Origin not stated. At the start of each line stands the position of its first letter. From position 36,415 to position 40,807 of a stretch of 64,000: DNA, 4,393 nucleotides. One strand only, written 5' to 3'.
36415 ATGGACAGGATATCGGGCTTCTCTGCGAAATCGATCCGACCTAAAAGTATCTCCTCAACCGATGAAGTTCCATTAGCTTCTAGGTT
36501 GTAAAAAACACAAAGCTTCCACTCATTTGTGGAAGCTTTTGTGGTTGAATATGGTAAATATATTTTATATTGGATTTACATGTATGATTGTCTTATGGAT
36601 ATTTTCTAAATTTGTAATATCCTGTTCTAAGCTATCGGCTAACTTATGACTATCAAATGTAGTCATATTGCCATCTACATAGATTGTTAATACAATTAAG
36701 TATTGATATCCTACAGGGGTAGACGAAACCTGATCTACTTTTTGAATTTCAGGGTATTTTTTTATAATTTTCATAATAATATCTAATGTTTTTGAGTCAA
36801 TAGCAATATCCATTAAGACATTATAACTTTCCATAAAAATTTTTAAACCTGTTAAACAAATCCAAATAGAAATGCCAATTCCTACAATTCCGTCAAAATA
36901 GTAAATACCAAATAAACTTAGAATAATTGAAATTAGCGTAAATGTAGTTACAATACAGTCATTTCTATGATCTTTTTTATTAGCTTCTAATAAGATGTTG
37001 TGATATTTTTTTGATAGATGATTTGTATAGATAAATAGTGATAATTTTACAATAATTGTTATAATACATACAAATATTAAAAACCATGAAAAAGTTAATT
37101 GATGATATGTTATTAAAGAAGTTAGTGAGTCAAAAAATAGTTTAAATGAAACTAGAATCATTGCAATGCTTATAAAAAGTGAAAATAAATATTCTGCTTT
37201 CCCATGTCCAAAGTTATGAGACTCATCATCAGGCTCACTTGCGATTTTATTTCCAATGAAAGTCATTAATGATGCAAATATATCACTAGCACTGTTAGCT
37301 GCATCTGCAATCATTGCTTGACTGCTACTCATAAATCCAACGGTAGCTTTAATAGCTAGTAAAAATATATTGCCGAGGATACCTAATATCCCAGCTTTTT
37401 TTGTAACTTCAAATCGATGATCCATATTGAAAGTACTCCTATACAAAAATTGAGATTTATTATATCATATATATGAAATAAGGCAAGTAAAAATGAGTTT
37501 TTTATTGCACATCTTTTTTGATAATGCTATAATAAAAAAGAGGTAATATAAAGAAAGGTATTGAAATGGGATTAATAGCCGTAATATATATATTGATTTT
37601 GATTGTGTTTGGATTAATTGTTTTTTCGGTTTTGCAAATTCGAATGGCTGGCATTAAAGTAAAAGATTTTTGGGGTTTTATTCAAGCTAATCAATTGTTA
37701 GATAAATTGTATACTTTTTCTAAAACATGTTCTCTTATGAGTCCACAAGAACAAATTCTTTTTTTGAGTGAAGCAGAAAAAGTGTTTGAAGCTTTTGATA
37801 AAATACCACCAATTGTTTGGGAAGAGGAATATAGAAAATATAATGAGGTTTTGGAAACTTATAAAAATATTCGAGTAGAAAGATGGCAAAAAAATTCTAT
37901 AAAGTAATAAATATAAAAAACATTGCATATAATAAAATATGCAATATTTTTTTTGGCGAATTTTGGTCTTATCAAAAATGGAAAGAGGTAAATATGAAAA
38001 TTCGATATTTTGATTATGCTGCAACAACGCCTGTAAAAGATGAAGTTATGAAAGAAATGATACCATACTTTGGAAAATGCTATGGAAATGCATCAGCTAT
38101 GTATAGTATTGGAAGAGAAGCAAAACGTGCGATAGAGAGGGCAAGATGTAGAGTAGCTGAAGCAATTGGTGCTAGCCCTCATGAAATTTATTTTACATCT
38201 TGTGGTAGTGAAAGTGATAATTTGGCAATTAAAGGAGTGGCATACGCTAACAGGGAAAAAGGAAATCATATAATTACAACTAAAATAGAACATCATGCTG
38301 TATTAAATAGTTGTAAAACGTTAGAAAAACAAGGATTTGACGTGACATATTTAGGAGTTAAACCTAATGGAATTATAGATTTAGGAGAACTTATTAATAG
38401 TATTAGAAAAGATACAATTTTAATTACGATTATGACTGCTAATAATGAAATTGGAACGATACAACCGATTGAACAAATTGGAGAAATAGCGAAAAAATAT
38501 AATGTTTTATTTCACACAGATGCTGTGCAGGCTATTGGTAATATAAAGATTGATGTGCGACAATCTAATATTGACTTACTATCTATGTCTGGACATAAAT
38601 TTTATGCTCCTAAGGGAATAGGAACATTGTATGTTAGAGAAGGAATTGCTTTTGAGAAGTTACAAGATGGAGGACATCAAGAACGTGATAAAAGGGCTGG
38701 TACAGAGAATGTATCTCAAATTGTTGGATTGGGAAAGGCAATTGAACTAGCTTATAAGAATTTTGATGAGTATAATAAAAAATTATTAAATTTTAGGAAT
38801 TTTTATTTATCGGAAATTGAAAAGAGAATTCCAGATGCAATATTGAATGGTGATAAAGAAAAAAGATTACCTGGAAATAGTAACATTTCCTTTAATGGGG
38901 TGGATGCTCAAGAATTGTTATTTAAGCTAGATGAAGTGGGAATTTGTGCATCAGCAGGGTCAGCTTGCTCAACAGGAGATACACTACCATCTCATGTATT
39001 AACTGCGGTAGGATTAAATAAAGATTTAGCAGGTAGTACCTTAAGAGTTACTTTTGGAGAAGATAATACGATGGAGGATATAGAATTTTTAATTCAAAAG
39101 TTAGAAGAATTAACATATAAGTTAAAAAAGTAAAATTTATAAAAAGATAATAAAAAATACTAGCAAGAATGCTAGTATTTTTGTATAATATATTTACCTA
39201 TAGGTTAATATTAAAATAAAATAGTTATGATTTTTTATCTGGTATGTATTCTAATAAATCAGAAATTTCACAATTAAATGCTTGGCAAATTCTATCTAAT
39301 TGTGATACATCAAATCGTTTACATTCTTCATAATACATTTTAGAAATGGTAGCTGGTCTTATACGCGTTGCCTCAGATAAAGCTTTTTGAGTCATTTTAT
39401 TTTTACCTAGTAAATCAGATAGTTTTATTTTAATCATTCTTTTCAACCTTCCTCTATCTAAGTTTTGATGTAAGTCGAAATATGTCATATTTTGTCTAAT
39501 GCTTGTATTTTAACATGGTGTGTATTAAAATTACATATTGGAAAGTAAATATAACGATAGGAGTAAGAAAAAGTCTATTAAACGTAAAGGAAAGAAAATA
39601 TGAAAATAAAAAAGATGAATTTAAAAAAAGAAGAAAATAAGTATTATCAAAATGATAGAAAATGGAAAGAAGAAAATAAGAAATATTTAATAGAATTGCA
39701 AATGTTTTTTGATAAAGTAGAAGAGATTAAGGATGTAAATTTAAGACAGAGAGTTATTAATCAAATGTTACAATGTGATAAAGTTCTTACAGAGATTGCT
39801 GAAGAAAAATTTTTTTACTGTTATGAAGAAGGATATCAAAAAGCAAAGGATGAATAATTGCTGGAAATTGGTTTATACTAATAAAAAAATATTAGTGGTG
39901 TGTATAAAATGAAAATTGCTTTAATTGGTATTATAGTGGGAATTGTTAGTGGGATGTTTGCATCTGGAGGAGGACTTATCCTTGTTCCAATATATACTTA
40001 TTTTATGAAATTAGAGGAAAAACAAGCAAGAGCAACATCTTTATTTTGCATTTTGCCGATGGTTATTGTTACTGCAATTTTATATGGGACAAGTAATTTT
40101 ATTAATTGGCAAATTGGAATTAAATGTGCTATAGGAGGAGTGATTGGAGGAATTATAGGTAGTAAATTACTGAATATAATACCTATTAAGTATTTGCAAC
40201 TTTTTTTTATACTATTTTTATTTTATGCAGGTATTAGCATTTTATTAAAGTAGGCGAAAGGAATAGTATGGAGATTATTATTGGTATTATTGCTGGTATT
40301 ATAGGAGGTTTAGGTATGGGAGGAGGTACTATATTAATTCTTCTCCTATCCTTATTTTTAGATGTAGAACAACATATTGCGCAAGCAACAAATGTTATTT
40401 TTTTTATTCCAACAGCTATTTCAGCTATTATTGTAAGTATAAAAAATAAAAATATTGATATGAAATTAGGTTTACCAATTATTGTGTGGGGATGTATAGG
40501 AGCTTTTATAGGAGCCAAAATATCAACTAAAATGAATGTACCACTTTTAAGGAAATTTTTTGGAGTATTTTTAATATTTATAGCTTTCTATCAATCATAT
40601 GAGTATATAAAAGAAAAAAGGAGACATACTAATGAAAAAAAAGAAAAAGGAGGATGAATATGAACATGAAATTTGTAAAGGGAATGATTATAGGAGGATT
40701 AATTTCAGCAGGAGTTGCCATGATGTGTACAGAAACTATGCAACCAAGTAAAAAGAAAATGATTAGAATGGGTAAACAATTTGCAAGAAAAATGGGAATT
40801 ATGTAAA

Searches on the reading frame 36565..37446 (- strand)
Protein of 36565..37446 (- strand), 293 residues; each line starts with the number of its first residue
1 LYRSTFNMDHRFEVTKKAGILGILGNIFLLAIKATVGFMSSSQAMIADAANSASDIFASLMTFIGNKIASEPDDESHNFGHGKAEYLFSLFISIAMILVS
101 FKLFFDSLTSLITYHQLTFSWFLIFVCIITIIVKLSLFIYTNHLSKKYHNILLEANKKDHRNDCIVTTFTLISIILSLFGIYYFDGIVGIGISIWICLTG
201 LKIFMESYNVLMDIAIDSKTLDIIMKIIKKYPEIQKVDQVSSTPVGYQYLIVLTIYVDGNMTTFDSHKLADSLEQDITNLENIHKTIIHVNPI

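Call 54: search_protein_families(library=pfam, proteins=[window:36565-37446:-], max_evalue=0.00001)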
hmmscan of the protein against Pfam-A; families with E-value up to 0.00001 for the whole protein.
window:36565-37446:- (293 aa): 2 families
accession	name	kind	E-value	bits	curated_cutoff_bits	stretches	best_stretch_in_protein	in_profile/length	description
PF01545.26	Cation_efflux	-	9e-41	140.3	26.6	1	20-212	2-198/198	Cation efflux family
PF16916.11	ZT_dimer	-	2e-11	44.2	26.7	1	217-292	2-77/78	Dimerisation domain of Zinc Transporter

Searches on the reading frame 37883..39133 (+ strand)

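Call 54: search_protein_families(library=pfam, proteins=[window:37883-39133:+], max_evalue=0.00001)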
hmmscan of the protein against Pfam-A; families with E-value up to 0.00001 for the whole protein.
window:37883-39133:+ (416 aa): 1 family
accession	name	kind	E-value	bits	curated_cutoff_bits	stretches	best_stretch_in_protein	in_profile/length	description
PF00266.25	Aminotran_5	-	6.4e-87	292.4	21.5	1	42-402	2-370/371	Aminotransferase class-V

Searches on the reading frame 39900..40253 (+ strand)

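Call 55: search_protein_families(library=pfam, proteins=[window:39900-40253:+], max_evalue=0.00001)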
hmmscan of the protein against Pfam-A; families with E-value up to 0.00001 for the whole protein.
window:39900-40253:+ (117 aa): 1 family
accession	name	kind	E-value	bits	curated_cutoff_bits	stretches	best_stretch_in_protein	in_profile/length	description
PF01925.25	TauE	-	1.3e-22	81.1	32.6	1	6-113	129-236/237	Sulfite exporter TauE/SafE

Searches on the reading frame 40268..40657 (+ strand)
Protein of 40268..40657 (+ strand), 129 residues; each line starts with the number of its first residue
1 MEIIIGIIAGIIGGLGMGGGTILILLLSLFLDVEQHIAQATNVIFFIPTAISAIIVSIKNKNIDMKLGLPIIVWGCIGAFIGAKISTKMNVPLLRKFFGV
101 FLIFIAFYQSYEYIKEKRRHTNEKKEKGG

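Call 55: search_protein_families(library=pfam, proteins=[window:40268-40657:+], max_evalue=0.00001)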
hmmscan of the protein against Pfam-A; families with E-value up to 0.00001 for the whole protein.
window:40268-40657:+ (129 aa): 1 family
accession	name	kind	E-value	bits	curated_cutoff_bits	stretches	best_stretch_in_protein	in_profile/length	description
PF01925.25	TauE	-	2.1e-24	87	32.6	1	3-115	2-113/237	Sulfite exporter TauE/SafE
